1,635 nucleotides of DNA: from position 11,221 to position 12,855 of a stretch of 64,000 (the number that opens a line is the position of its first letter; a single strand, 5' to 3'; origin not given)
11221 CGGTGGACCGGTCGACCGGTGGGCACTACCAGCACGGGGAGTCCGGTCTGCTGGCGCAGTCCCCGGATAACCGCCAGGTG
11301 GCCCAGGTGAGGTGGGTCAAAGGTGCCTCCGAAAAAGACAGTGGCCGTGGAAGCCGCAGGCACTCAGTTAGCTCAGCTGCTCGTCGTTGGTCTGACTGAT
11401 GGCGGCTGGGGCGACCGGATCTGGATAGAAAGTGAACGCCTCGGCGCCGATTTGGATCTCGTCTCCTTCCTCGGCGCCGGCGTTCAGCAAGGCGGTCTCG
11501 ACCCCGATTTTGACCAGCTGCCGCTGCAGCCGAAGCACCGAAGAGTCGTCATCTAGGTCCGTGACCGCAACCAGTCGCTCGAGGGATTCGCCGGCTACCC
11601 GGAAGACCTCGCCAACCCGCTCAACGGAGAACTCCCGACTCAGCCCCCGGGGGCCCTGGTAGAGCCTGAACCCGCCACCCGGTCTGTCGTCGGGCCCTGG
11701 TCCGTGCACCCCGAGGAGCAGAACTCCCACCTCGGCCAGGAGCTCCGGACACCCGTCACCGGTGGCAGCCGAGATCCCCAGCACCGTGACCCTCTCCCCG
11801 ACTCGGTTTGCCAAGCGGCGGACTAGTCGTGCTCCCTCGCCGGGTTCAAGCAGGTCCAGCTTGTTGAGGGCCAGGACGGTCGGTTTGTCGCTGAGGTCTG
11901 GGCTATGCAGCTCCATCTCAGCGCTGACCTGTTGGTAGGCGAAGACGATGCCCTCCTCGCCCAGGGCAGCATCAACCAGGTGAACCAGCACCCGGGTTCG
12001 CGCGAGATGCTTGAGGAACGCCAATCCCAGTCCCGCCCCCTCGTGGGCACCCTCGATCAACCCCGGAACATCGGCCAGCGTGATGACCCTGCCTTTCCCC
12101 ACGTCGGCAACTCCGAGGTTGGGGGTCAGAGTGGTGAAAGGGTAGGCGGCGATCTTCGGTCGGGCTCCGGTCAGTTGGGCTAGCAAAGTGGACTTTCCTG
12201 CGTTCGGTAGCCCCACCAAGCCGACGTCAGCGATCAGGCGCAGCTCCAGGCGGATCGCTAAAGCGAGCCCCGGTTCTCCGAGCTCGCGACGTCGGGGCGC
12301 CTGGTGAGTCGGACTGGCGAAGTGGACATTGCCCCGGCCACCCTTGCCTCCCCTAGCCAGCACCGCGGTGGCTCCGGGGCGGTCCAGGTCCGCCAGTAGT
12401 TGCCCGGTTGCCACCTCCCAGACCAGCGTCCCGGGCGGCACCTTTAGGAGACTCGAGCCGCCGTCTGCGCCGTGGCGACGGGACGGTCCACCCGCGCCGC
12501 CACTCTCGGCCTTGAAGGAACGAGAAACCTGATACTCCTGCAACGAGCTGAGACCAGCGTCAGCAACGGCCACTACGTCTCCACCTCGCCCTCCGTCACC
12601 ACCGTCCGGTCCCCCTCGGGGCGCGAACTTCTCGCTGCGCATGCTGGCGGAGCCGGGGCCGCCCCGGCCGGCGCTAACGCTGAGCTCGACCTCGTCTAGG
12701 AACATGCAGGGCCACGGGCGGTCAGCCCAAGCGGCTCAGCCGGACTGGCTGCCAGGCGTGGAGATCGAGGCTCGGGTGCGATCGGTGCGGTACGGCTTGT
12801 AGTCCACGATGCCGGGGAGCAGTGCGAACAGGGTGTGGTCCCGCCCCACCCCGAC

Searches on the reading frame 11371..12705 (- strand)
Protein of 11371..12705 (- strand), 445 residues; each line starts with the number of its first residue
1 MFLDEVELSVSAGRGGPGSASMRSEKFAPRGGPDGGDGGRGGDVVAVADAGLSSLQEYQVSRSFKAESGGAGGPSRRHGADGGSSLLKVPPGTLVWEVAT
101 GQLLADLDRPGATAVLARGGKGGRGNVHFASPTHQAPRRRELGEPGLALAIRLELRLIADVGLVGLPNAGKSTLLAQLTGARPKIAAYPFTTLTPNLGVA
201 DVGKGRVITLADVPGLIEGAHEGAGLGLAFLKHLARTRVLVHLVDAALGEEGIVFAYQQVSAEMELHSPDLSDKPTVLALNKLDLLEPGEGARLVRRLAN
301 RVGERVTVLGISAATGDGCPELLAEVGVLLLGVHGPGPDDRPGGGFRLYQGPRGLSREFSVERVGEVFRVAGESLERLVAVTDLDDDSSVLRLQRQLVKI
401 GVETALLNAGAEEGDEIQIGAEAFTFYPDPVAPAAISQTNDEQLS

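Call 76: search_protein_families(library=pfam, proteins=[window:11371-12705:-], max_evalue=0.00001)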
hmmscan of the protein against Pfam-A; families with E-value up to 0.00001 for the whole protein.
window:11371-12705:- (445 aa): 4 families
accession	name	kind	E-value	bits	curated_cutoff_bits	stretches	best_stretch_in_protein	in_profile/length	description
PF01018.28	GTP1_OBG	-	1.5e-50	171.3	27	1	4-157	2-155/155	GTP1/OBG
PF01926.29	MMR_HSR1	-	3.1e-24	85.7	21.9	1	160-282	1-113/113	50S ribosome-binding GTPase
PF09269.16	DUF1967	-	1.6e-17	63.8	27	1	359-426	1-70/70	Domain of unknown function (DUF1967)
PF02421.24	FeoB_N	-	4.1e-13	49.6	27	1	161-325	3-155/156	Ferrous iron transport protein B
